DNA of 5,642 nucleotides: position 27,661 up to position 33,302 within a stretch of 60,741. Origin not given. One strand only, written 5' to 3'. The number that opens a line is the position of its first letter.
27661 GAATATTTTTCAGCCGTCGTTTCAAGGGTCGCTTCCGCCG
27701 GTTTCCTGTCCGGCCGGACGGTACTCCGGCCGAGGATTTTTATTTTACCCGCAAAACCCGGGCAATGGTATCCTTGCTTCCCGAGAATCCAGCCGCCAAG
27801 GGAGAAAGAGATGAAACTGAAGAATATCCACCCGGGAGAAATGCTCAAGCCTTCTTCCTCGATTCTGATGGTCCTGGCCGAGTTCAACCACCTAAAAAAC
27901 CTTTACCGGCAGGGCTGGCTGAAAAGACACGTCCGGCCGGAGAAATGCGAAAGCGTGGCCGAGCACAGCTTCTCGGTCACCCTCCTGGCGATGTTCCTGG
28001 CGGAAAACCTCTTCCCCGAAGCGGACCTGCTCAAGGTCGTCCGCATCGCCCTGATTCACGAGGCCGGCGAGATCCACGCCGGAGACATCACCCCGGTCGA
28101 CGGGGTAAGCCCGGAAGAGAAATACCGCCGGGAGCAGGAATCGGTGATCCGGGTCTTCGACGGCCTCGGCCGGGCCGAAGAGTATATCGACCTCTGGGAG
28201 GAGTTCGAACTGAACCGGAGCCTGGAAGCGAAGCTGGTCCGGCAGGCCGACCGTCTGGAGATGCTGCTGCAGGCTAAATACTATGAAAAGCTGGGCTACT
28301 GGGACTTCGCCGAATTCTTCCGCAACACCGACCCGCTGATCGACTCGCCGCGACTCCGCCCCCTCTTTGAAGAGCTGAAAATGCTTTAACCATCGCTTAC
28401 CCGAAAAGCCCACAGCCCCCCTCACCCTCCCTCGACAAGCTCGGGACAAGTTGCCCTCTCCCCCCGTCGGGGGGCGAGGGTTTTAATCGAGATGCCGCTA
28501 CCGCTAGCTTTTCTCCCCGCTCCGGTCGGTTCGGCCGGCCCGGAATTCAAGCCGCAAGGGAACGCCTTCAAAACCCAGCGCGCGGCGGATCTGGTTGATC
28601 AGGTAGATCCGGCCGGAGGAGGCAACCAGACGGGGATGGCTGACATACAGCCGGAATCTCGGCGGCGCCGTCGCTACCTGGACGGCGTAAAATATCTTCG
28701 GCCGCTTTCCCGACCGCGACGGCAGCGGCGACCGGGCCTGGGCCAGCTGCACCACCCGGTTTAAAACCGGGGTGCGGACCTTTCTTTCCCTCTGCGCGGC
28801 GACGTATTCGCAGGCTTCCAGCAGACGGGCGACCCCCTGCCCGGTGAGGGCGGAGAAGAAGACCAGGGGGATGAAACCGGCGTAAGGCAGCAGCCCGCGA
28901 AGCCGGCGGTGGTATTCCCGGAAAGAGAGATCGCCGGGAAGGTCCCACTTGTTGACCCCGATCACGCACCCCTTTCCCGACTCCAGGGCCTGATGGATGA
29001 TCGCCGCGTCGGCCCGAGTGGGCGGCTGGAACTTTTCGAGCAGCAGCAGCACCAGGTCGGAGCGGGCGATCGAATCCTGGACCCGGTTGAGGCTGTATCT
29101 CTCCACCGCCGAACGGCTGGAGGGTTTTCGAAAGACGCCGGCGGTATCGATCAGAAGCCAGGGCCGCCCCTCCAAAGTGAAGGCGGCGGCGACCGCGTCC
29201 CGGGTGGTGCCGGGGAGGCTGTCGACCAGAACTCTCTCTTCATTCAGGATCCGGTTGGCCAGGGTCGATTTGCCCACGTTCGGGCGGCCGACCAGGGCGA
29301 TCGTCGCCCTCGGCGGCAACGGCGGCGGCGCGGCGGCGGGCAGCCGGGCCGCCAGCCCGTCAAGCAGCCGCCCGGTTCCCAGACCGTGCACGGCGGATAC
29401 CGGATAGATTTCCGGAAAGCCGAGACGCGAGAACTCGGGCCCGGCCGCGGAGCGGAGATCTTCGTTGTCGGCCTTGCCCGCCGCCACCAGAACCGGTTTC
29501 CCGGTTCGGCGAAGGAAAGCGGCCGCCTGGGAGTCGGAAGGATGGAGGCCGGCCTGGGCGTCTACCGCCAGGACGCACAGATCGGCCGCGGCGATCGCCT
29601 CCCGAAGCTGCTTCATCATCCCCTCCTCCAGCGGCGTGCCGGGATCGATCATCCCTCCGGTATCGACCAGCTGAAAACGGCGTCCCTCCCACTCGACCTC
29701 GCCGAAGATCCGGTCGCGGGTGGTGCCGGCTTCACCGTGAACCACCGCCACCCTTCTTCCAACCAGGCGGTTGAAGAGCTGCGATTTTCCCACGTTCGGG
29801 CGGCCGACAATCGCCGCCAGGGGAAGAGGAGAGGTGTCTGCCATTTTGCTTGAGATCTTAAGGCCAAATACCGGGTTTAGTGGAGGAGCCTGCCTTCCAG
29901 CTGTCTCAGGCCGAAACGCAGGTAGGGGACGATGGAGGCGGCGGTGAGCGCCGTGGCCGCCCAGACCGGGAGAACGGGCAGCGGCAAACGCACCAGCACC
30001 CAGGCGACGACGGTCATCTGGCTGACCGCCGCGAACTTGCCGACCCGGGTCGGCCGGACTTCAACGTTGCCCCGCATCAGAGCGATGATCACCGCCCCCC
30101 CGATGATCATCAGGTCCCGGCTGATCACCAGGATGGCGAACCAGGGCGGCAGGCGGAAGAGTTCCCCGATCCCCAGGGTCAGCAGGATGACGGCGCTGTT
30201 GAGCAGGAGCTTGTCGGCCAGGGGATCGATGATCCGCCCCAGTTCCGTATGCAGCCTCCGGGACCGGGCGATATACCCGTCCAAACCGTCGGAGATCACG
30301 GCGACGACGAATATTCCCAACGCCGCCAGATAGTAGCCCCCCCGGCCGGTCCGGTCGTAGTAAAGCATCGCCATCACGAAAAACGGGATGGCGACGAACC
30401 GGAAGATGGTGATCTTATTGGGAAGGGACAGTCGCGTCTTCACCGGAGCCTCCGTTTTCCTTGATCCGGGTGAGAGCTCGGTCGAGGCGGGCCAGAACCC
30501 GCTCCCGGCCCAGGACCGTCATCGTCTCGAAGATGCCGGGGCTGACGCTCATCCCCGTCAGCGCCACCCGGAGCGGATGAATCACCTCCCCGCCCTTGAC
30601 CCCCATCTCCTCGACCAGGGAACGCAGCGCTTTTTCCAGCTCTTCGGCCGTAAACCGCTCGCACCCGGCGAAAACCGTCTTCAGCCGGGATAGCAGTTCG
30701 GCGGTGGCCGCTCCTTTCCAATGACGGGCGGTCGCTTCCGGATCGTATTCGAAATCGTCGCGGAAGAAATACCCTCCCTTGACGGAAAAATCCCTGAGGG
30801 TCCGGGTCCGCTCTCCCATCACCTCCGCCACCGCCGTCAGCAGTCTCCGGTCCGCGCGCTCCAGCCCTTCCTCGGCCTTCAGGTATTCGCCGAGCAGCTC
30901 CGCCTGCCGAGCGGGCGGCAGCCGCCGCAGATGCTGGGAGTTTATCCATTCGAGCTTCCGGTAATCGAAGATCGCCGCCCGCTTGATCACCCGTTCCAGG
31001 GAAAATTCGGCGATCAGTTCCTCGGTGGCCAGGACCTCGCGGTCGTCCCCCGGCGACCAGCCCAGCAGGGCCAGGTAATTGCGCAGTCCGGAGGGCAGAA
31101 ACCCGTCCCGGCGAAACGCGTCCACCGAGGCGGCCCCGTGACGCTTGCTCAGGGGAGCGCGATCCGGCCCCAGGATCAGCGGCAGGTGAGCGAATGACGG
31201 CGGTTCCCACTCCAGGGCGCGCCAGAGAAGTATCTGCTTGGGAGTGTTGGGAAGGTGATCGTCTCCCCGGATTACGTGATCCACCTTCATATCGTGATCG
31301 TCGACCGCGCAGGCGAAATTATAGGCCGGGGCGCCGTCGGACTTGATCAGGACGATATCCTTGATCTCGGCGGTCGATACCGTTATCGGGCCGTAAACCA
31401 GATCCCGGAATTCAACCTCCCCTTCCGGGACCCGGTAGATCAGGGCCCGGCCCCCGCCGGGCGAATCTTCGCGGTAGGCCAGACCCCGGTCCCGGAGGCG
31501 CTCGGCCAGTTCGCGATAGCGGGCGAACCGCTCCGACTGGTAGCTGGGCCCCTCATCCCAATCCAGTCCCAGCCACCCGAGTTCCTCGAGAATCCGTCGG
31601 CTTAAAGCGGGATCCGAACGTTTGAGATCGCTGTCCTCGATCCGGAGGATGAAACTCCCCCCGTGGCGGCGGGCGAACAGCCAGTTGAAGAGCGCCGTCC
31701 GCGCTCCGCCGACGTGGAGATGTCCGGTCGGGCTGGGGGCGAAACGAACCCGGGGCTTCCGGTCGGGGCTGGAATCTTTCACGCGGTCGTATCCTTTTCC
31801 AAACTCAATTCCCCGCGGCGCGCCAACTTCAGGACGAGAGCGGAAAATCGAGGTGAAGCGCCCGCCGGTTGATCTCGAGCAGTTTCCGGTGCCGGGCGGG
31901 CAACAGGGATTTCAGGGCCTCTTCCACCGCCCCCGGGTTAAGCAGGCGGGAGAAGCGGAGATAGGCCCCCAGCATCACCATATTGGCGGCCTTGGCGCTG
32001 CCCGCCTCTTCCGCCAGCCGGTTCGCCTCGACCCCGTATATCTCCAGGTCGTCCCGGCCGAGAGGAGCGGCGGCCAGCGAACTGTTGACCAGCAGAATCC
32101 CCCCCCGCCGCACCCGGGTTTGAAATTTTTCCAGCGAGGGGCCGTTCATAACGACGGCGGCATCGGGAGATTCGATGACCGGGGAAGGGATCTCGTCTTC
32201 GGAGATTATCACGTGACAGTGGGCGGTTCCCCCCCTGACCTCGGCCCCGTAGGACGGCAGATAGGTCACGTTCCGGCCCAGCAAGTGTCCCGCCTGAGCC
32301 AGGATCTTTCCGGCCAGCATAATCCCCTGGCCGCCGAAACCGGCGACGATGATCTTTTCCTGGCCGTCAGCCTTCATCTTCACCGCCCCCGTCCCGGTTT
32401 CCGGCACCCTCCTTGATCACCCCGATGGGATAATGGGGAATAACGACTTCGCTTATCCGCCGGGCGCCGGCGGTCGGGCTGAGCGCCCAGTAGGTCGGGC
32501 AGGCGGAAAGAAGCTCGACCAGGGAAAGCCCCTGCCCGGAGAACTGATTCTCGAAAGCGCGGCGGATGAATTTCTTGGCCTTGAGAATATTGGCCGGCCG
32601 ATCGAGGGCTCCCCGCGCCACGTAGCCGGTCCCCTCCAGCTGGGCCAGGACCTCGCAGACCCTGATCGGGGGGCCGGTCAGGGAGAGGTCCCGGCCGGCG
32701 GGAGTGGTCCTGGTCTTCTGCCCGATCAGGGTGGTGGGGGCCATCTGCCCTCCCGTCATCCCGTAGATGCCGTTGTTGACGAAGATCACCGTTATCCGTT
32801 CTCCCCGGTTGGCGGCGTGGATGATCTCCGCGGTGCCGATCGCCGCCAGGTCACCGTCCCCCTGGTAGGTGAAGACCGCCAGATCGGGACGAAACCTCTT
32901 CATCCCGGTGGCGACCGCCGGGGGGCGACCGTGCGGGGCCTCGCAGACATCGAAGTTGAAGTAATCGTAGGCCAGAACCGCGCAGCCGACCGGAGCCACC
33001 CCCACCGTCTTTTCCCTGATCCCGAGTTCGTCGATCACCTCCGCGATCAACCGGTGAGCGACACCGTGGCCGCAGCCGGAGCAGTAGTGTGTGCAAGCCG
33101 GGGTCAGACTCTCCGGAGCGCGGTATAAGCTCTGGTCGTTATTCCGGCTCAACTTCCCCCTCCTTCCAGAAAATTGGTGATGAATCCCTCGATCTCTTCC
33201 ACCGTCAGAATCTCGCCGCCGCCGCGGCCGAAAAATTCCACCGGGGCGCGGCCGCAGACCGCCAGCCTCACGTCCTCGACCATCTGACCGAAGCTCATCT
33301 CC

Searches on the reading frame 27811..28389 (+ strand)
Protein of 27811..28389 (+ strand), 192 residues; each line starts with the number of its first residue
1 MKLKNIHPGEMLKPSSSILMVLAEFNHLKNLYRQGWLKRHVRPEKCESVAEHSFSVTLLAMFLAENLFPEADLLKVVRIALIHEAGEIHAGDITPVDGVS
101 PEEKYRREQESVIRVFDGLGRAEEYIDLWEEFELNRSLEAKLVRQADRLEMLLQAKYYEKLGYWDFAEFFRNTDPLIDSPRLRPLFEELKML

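Call 63: search_protein_families(library=pfam, proteins=[window:27811-28389:+], max_evalue=0.00001)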
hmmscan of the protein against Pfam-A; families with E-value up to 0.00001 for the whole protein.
window:27811-28389:+ (192 aa): 3 families
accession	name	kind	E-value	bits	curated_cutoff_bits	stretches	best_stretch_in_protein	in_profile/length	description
PF13023.12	HD_3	-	3e-36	125.3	22.5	1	26-171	2-146/165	HD domain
PF12917.13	YfbR-like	-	1.3e-10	41.7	25.9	1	26-174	7-160/182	5'-deoxynucleotidase YfbR-like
PF01966.28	HD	-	7.3e-09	36.4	22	1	49-151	1-115/116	HD domain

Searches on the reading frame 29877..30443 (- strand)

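Call 64: search_protein_families(library=pfam, proteins=[window:29877-30443:-], max_evalue=0.00001)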
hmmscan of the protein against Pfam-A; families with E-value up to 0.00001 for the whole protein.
window:29877-30443:- (188 aa): 1 family
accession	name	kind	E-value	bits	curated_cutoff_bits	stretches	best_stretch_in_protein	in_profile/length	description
PF01066.26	CDP-OH_P_transf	-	5.9e-33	114.9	22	1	6-167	2-150/152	CDP-alcohol phosphatidyltransferase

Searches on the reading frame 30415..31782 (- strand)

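Call 64: search_protein_families(library=pfam, proteins=[window:30415-31782:-], max_evalue=0.00001)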
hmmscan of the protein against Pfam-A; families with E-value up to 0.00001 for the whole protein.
window:30415-31782:- (455 aa): 2 families
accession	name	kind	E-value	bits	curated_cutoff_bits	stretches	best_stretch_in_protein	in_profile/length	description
PF00749.27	tRNA-synt_1c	-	5e-83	279.1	23.4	2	120-279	153-314/314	tRNA synthetases class I (E and Q), catalytic domain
PF19269.4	Anticodon_2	-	2.1e-36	125.8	23.6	1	296-437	5-141/141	Anticodon binding domain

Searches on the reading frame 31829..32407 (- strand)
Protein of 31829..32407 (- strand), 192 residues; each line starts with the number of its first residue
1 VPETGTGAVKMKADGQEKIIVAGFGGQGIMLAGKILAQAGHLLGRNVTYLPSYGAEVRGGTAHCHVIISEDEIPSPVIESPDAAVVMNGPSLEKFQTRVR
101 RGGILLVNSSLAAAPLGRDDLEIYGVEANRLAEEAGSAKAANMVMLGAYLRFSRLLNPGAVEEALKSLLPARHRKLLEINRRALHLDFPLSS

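Call 64: search_protein_families(library=pfam, proteins=[window:31829-32407:-], max_evalue=0.00001)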
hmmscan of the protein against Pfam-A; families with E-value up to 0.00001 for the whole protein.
window:31829-32407:- (192 aa): 1 family
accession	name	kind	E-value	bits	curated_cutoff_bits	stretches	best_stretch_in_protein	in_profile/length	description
PF01558.24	POR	-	1.2e-38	133.4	27.4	1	25-184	1-168/173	Pyruvate ferredoxin/flavodoxin oxidoreductase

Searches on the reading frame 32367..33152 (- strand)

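Call 64: search_protein_families(library=pfam, proteins=[window:32367-33152:-], max_evalue=0.00001)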
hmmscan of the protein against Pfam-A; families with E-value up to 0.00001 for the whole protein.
window:32367-33152:- (261 aa): 1 family
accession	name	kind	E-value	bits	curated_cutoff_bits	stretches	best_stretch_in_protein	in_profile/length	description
PF02775.26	TPP_enzyme_C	-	1.5e-18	67.5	21.9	1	71-200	27-141/151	Thiamine pyrophosphate enzyme, C-terminal TPP binding domain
